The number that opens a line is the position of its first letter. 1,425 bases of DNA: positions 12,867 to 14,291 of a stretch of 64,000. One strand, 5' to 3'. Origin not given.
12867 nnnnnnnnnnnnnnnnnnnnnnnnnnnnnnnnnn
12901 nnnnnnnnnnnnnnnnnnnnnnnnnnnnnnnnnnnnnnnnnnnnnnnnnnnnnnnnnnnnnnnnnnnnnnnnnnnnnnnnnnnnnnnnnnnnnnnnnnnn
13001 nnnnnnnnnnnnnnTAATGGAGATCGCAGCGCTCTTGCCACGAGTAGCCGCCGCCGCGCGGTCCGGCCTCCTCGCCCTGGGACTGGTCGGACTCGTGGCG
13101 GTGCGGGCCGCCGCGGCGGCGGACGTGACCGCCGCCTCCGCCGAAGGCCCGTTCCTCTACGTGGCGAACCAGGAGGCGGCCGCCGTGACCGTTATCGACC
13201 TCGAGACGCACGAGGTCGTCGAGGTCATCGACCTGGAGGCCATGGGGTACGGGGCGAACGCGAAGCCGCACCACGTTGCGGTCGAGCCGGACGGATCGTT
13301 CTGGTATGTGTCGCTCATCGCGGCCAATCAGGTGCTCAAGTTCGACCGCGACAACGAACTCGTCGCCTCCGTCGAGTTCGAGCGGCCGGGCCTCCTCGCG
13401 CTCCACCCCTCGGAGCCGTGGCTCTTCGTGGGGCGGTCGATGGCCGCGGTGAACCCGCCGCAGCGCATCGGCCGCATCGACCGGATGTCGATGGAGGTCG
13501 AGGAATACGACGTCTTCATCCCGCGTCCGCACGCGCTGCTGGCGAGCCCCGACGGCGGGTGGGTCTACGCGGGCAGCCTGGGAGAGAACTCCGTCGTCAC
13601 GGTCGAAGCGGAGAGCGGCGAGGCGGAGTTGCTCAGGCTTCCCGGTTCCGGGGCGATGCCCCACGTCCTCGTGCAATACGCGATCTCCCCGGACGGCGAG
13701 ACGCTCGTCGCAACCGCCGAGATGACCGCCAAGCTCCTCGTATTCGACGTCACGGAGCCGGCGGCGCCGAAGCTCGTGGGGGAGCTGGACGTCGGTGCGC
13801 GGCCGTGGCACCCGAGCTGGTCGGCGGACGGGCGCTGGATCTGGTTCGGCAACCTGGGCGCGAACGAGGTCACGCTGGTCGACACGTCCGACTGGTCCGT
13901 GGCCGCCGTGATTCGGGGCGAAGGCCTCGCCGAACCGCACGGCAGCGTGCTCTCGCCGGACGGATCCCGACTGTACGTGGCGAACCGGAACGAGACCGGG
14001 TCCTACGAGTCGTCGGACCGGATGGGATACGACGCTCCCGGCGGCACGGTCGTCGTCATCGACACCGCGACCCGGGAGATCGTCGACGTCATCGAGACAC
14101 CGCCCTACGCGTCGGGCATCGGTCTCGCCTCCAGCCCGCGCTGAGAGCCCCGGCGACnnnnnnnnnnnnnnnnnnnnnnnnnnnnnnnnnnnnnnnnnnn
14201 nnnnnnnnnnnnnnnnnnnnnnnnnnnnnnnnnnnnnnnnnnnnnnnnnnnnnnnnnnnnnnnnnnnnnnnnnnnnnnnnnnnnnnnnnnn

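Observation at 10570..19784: Co-directional cluster of five secreted beta-propeller / repeat proteins ending in a PQQ-type sugar dehydrogenase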

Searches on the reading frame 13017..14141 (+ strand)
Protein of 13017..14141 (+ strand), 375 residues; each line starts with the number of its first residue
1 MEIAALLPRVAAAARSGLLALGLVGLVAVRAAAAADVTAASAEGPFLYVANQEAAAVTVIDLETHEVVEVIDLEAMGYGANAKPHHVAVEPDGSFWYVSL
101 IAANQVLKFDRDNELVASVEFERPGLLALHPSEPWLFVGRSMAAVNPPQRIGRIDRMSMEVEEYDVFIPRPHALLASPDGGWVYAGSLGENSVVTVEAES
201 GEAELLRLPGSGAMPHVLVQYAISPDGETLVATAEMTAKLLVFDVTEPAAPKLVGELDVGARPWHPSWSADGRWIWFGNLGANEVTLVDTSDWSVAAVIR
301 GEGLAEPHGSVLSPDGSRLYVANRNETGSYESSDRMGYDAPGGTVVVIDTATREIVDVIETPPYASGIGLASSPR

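Call 8: search_protein_families(library=pfam, proteins=[window:13017-14141:+], max_evalue=0.01)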
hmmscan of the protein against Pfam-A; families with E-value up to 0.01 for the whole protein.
window:13017-14141:+ (375 aa): 9 families
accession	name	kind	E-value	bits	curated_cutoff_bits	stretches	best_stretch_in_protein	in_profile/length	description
PF10282.15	Lactonase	-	2.9e-11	43.6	21.7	1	41-113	252-322/344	Lactonase, 7-bladed beta-propeller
PF24684.1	Vgb_lyase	-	4.6e-11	42.5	50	1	149-233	202-282/290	Virginiamycin B lyase family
PF25174.1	Beta-prop_THOC3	-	1.1e-05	25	305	1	217-325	48-150/272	THOC3 beta-propeller domain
PF07676.18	PD40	-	8.5e-05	22.9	20.9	0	266-275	14-23/38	WD40-like Beta Propeller Repeat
PF05694.17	SBP56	-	0.00011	21.6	34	1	189-324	282-385/453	56kDa selenium binding protein (SBP56)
PF08450.18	SGL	-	0.0012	19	26.3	0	41-121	142-222/246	SMP-30/Gluconolactonase/LRE-like region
PF02239.22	Cytochrom_D1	-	0.0015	17.6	25.5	0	233-306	52-122/368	Cytochrome D1 heme domain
PF16819.11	DUF5074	-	0.0016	18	27.2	0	47-118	156-220/353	Domain of unknown function (DUF5074)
PF21783.3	YNCE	-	0.0023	17.8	27.1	0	30-79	281-330/339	YNCE-like beta-propeller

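Call 9: search_protein_families(library=ncbifam, proteins=[window:13017-14141:+], max_evalue=0.01)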
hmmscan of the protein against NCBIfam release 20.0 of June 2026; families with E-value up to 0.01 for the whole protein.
window:13017-14141:+ (375 aa): 12 families
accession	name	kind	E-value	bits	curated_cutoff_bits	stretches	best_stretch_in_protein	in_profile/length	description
TIGR03866.1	PQQ_ABC_repeats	subfamily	3.6e-18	65.7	287.3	2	151-359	23-205/310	PQQ-dependent catabolism-associated beta-propeller protein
NF052460.1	L-NosZ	equivalog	6e-16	58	700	2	177-324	51-193/480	clade III lactonase-type nitrous-oxide reductase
TIGR02276.1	beta_rpt_yvtn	repeat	9.9e-16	57.5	27.85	1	47-72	6-31/42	beta-propeller repeat protein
NF052340.1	hydrazine_beta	equivalog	1.3e-14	54.1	560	2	221-365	38-163/372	hydrazine synthase subunit beta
NF052342.1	hydrazine_BC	exception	1.8e-09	36.3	1250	1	221-323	44-141/690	hydrazine synthase subunit beta-gamma fusion subunit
NF038117.1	choice_anch_I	subfamily_domain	4.2e-09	35.8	300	1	39-76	181-218/458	choice-of-anchor I family protein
NF052280.1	7_blade_YncE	equivalog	5.6e-08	32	400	1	43-106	85-151/338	7-bladed beta-propeller protein YncE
TIGR03907.1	QH_beta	equivalog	2e-05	23.9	223.2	0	167-240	33-105/338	quinohemoprotein amine dehydrogenase subunit beta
NF008258.1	PRK11028.1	equivalog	5.7e-05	22.4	370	0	222-323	42-145/330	6-phosphogluconolactonase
NF000096.1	stregra_B_VgbB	exception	0.00023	20.5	600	0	270-320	233-282/295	streptogramin B lyase Vgb(B)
TIGR04246.1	nitrous_NosZ_Gp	equivalog_domain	0.0016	16.8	625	0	37-73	80-116/578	Sec-dependent nitrous-oxide reductase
NF052453.1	MthilOxMtoX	equivalog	0.0021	16.6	650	1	217-278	290-351/408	methanethiol oxidase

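Call 21: find_homologous_proteins(query=window:13017-14141:+, max_evalue=0.00001)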
Query window:13017-14141:+ (375 aa): 1491 proteins with E <= 0.00001 among 8000 candidates; the best 120 are listed.
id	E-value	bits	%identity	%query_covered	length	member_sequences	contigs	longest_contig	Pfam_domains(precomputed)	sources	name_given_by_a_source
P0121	1.7e-223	759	92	100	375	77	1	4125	PF22494.4,PF10282.16,PF24684.2,PF07676.19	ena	-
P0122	4.0e-216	735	89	99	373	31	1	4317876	PF22494.4,PF10282.16,PF24684.2,PF07676.19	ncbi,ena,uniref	ncbi:YncE family protein [Candidatus Palauibacter sp.]|uniref:YncE family protein n=1 Tax=Candidatus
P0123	1.9e-213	726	92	90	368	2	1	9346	PF22494.4,PF10282.16,PF25174.2,PF05694.18,PF24684.2,PF07676.19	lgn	-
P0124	9.8e-210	714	92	89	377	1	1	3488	PF22494.4,PF10282.16,PF25174.2,PF24684.2,PF07676.19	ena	-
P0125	6.2e-208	708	88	95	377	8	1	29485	PF22494.4,PF10282.16,PF05694.18,PF24684.2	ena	-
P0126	4.7e-207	705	90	92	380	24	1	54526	PF22494.4,PF10282.16,PF24684.2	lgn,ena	-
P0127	3.9e-204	695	85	99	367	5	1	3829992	PF22494.4,PF10282.16,PF24684.2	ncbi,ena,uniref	ncbi:YncE family protein [Candidatus Palauibacter sp.]|uniref:YncE family protein n=1 Tax=Candidatus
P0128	1.7e-203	693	82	99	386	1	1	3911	PF22494.4,PF10282.16,PF24684.2,PF07676.19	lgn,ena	-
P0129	3.5e-192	656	81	95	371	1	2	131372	PF22494.4,PF10282.16,PF24684.2,PF07676.19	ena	-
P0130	1.3e-190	651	81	95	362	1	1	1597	PF22494.4,PF10282.16,PF25174.2,PF26550.2,PF24684.2,PF07676.19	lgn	-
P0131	1.7e-188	644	78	96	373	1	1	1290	PF22494.4,PF10282.16,PF25174.2,PF24684.2,PF08450.19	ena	-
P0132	2.1e-188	644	85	90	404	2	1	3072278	PF22494.4,PF10282.16,PF25174.2,PF24684.2,PF07676.19,PF08450.19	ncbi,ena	-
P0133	8.0e-184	629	77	94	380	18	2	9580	PF22494.4,PF10282.16,PF25174.2,PF05694.18,PF24684.2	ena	-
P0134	7.0e-183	626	77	95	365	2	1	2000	PF22494.4,PF10282.16,PF24684.2,PF07676.19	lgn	-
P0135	1.0e-182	625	82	89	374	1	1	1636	PF22494.4,PF10282.16,PF24684.2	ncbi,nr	ncbi:MAG: YncE family protein [Gemmatimonadota bacterium]|nr:YncE family protein [Gemmatimonadota ba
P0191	4.4e-118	412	59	86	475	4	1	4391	PF10282.16,PF07635.17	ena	-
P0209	2.2e-113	397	55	89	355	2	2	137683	PF22494.4,PF10282.16,PF25174.2,PF24684.2,PF07676.19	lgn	-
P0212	6.2e-113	395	52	96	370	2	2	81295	PF10282.16,PF25174.2,PF24684.2,PF01436.28,PF07676.19,PF08450.19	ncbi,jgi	ncbi:MAG: YncE family protein [Gemmatimonadales bacterium]|jgi:YVTN family beta-propeller protein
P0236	6.4e-111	389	52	95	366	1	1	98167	PF10282.16,PF25174.2,PF24814.2,PF21783.3,PF02239.23,PF08450.19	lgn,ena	-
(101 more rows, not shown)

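Call 23: find_related_loci(query=A1, collection=genome_contigs, flank=10000)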
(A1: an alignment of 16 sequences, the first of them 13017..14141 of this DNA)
Query A1 (375 aa) in genome_contigs; peptide patterns used: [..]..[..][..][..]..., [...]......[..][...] (x = any residue, [..] = any of these).
600 stretches matched a pattern (row limit reached: there are more); 453 encode a relative of the query (tblastn E <= 1e-3); the best 80 are kept; 80 distinct loci.
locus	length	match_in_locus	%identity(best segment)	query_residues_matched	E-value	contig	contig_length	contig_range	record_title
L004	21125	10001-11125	98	1-375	0e+0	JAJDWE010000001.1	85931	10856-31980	MAG: Gemmatimonadetes bacterium isolate jk18x22bins.97 k141_814545, whole genome shotgun sequence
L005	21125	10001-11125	97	1-375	0e+0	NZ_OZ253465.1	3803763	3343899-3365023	MAG: Candidatus Palauibacter sp. isolate 5c81fbdf-9277-4adf-92a3-ac9ea19f79ba chromosome 1, complete sequence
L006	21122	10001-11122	96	1-374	0e+0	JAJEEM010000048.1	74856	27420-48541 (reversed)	MAG: Gemmatimonadetes bacterium isolate p16x34bins.34 k141_481926, whole genome shotgun sequence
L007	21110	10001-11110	95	5-375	0e+0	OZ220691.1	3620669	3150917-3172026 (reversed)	MAG: Gemmatimonadota bacterium isolate 1766b9ea-3269-4cc1-97f5-695b05480569 genome assembly, chromosome: 1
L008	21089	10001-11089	96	12-374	0e+0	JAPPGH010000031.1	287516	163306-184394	MAG: Candidatus Palauibacter rhopaloidicola isolate RHO1_bin_50 NODE_38_length_287516_cov_410.670484, whole genome shotg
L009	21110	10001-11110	90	6-375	0e+0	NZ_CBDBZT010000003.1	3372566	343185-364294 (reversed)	MAG: Candidatus Palauibacter sp. isolate d913a111-4b0a-4343-aa09-6fb2a46b27a4 contig_3, whole genome shotgun sequence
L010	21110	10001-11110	93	5-374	0e+0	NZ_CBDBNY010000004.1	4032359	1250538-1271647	MAG: Candidatus Palauibacter sp. isolate 9c20def5-05d6-4f68-ae38-90b01f08d4a3 contig_3, whole genome shotgun sequence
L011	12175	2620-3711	96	12-375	0e+0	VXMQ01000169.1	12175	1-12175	MAG: Candidatus Palauibacter denitrificans isolate SB0661_bin_40 NODE_3559_length_12175_cov_48.966502, whole genome shot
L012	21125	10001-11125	92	1-375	0e+0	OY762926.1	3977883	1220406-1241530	MAG: Gemmatimonadota bacterium isolate 6e3ee631-f785-49ea-85f7-2f24cfa146af genome assembly, chromosome: 1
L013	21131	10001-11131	88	1-375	0e+0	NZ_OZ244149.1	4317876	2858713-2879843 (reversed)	MAG: Candidatus Palauibacter sp. isolate 0d4ab03e-7888-48a4-aad6-e62ffb5e22cc chromosome 1, complete sequence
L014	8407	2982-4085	93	5-373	0e+0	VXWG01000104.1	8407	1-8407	MAG: Candidatus Palauibacter irciniicola isolate SB0668_bin_12 NODE_4041_length_8407_cov_19.821480, whole genome shotgun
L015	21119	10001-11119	87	2-372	0e+0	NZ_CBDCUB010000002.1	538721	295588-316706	MAG: Candidatus Palauibacter sp. isolate cc05a73e-5b7f-4338-bfa9-6e459683daed contig_2, whole genome shotgun sequence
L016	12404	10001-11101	87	6-375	0e+0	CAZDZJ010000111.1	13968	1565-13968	MAG TPA_asm: uncultured Gemmatimonadota bacterium isolate SRP338948_co1_138 genome assembly, contig: k141_390328, whole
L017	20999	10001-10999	97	41-373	0e+0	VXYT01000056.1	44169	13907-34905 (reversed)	MAG: Candidatus Palauibacter ramosifaciens isolate SB0670_bin_18 NODE_487_length_44169_cov_23.830235, whole genome shotg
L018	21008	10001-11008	85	40-375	0e+0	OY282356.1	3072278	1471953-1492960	MAG: Gemmatimonadota bacterium genome assembly, chromosome: 1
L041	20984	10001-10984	54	39-369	3e-114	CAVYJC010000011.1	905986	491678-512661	MAG: uncultured Bacteroidetes bacterium isolate MFD05684.bin.1.294 genome assembly, contig: contig_6857, whole genome sh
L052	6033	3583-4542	55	41-368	6e-111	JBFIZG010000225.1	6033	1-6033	MAG: Gemmatimonadales bacterium isolate Mix_sand14.2021.12.G.67 k141_922219_length_6033_cov_13.1297, whole genome shotgu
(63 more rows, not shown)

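Call 42: predict_structure(alignment_id=A1)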
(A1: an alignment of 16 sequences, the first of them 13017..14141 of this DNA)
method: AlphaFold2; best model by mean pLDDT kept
length: 375 residues; sequences in the alignment: 16
mean_pLDDT: 86.8   pTM: 0.84
mean pLDDT of the five models: 86.8, 86.5, 85.6, 85.5, 84.1
residues with pLDDT >= 90: 273; 70-90: 46; 50-70: 15; < 50: 41
segments of 3 or more residues with pLDDT < 50: 1-19, 21-41
pLDDT, mean of each block of 10 residues (from residue 1): 42 44 43 37 79 97 95 97 96 95 97 97 94 95 69 97 89 91 90 94 86 80 95 93 94 94 93 96 97 98 95 94 94 88 97 98 96 61
secondary structure, 60 per line:
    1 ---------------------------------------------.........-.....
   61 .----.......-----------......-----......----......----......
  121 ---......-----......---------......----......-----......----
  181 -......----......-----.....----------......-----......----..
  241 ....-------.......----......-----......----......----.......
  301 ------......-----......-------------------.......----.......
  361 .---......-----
elements in order: E46-51 E56-61 E66-72 E84-89 E95-100 E105-110 E115-120 E124-129 E135-140 E150-155 E160-165 E171-176 E182-187 E192-197 E203-207 E218-223 E229-234 E239-244 E252-258 E263-268 E274-279 E284-289 E294-300 E307-312 E318-323 E343-349 E354-361 E365-370

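Call 48: fold_search(model_id=the predicted structure, library=pdb)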
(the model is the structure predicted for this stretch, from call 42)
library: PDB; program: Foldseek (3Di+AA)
matches with E <= 10: 1872; with E <= 0.001: 1708
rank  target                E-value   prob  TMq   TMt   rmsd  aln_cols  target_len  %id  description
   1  1l0q_A                8.1e-19  1.00  0.71  0.69   2.3       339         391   24  Tandem YVTN beta-propeller and PKD domains from an archaeal surface layer protein (released 2002-11-06)
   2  6y72_B                1.0e-15  1.00  0.69  0.46   5.4       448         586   12  Pseudomonas stutzeri nitrous oxide reductase mutant, H178A (released 2021-01-27)
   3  8era_C                1.4e-15  1.00  0.70  0.84   2.7       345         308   13  RMC-5552 in complex with mTORC1 and FKBP12 (released 2022-12-28)
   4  6y7d_A                1.7e-15  1.00  0.70  0.48   5.0       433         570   12  Pseudomonas stutzeri nitrous oxide reductase mutant, H433A (released 2021-01-27)
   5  7bid                  3.2e-15  1.00  0.68  0.87   2.9       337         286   15  Crystal structure of v31WRAP-T, a 7-bladed designer protein (released 2021-09-22)
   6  6y7d_B                3.2e-15  1.00  0.71  0.47   4.9       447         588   12  Pseudomonas stutzeri nitrous oxide reductase mutant, H433A (released 2021-01-27)
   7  6y71_B                3.2e-15  1.00  0.70  0.46   5.0       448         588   12  Pseudomonas stutzeri nitrous oxide reductase mutant, H130A (released 2021-01-27)
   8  5i5i_B                4.3e-15  1.00  0.70  0.50   4.5       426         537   12  Shewanella denitrificans nitrous oxide reductase, app form (released 2016-03-02)
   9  6y7e_B                4.5e-15  1.00  0.70  0.46   5.1       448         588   12  Pseudomonas stutzeri nitrous oxide reductase mutant, H494A (released 2021-01-27)
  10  7aq5_B                4.8e-15  1.00  0.70  0.46   5.1       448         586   13  Pseudomonas stutzeri nitrous oxide reductase mutant, H583N (released 2021-01-13)
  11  5i5m_B                5.0e-15  1.00  0.70  0.47   6.2       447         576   12  Shewanella denitrificans nitrous oxide reductase, Ca2+-reconstituted form (released 2016-03-02)
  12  7apy_B                5.0e-15  1.00  0.69  0.46   5.5       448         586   12  Pseudomonas stutzeri nitrous oxide reductase mutant, D576A (released 2021-01-13)
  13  6y72_A                5.5e-15  1.00  0.69  0.46   5.4       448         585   12  Pseudomonas stutzeri nitrous oxide reductase mutant, H178A (released 2021-01-27)
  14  3sbp_D                6.5e-15  1.00  0.70  0.46   5.2       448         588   12  Pseudomonas stutzeri nitrous oxide reductase, P1 crystal form (released 2011-08-10)
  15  7apy_A                6.8e-15  1.00  0.70  0.46   5.1       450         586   12  Pseudomonas stutzeri nitrous oxide reductase mutant, D576A (released 2021-01-13)
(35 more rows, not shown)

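Call 52: search_solved_structures(query=A1, max_evalue=10, show_alignments=0)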
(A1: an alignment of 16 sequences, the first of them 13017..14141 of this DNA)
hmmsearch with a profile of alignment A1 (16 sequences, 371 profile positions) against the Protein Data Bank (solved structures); distinct sequences matched with E-value up to 10: 54.
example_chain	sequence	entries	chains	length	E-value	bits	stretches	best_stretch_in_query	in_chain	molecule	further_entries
1l0q_A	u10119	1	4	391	4.1e-33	117.8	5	249-321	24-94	Surface layer protein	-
5c2v_B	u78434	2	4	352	3.4e-21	78.6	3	258-321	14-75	HYDRAZINE SYNTHASE BETA SUBUNIT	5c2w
3vgz_A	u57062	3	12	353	1.5e-11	46.8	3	264-330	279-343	Uncharacterized protein YncE | PQQ-dependent catabolism-associated beta-propeller protein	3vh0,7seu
3bws_A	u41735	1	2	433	2.7e-11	46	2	257-367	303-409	protein Lp49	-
6igb_A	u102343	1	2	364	4.2e-08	35.5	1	170-324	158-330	Periplasmic gluconolactonase, PpgL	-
1ri6_A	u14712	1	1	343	2.7e-07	32.8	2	172-287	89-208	putative isomerase ybhE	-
3scy_A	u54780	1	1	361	3.3e-07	32.5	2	217-340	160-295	Hypothetical bacterial 6-phosphogluconolactonase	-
3fgb_A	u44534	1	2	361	3.7e-07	32.4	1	251-321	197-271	uncharacterized protein Q89ZH8_BACTN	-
4qrj_A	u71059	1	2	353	6.5e-07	31.6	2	210-323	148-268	putative 6-phosphogluconolactonase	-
6nau_A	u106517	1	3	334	7.4e-07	31.4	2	179-318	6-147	6-phosphogluconolactonase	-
6tv2_A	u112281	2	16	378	7.7e-07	31.3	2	222-286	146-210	Protein NirF | Protein NirF,Protein NirF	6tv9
5yzv_A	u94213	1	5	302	4.5e-06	28.8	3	170-313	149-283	Probable serine/threonine-protein kinase PkwA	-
3hfq_A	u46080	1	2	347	8.6e-06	27.9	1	218-323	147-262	uncharacterized protein lp_2219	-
6rtd_A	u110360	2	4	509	8.7e-06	27.9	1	262-319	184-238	Cytochrome c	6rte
3u4y_A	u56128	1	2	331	1.5e-05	27.1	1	215-321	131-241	uncharacterized protein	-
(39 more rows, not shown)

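Call 53: find_encoding_contigs(protein=P0209, flank=10000, max_places=1)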
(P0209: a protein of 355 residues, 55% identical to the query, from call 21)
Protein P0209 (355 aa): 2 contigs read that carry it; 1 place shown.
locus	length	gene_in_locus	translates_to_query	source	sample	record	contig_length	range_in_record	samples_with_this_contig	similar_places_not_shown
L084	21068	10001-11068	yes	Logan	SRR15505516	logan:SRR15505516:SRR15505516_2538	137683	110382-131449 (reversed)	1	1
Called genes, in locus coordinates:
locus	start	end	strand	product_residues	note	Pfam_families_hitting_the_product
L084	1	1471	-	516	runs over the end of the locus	PF00115:COX1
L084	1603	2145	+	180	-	PF13386:DsbD_2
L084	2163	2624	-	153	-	PF00583:Acetyltransf_1, PF13673:Acetyltransf_10, PF13508:Acetyltransf_7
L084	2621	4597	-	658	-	PF13428:TPR_14 (faint), PF14559:TPR_19 (faint)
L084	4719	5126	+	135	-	PF01242:PTPS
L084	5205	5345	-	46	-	-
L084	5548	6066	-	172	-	PF12867:DinB_2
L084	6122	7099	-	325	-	PF00801:PKD (weak), PF18911:PKD_4, PF22352:K319L-like_PKD, PF18911:PKD_4, PF22352:K319L-like_PKD, PF17963:Big_9, PF18911:PKD_4, PF22352:K319L-like_PKD, +6 more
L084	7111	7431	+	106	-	-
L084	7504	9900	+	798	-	PF14312:FG-GAP_2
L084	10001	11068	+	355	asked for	PF22494:choice_anch_I (faint), PF24684:Vgb_lyase (faint), PF10282:Lactonase (weak), PF25174:Beta-prop_THOC3 (weak), PF07676:PD40 (faint)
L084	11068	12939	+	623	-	PF01839:FG-GAP (faint), PF13517:FG-GAP_3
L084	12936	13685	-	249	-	PF00117:GATase, PF07722:Peptidase_C26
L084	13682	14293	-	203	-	PF13489:Methyltransf_23 (weak), PF13847:Methyltransf_31 (faint), PF08241:Methyltransf_11 (faint), PF08242:Methyltransf_12, PF13649:Methyltransf_25 (weak)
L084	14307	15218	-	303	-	PF00583:Acetyltransf_1 (weak), PF08445:FR47 (weak)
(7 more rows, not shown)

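Call 54: find_encoding_contigs(protein=P0236, flank=10000, max_places=1)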
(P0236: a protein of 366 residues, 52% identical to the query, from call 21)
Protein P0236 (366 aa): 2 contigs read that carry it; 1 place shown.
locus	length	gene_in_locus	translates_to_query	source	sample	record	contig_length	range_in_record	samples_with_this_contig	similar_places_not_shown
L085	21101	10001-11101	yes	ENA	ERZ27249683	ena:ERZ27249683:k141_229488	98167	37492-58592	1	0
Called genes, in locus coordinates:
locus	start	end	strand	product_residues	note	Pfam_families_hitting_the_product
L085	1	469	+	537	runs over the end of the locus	PF13450:NAD_binding_8, PF01593:Amino_oxidase (faint)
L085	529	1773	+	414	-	PF03372:Exo_endo_phos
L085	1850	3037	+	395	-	PF00890:FAD_binding_2, PF01266:DAO, PF03486:HI0933_like (faint), PF07992:Pyr_redox_2 (faint), PF13450:NAD_binding_8, PF01593:Amino_oxidase (faint)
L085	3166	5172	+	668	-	PF02368:Big_2 (weak), PF08309:LVIVD (faint)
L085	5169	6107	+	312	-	PF26549:Tricorn_N (faint), PF07676:PD40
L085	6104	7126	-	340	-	PF00487:FA_desaturase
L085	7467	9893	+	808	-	PF14312:FG-GAP_2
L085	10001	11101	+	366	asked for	PF21783:YNCE (faint), PF08450:SGL (faint), PF24814:WD40_Prp19 (weak), PF25174:Beta-prop_THOC3, PF10282:Lactonase (weak), PF02239:Cytochrom_D1 (weak)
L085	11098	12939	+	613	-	PF01839:FG-GAP (faint), PF13517:FG-GAP_3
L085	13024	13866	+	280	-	PF01738:DLH, PF12146:Hydrolase_4 (faint)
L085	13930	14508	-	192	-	-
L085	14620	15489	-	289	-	PF00535:Glycos_transf_2 (weak)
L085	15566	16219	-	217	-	PF01081:Aldolase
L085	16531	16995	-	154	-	-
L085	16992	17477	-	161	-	-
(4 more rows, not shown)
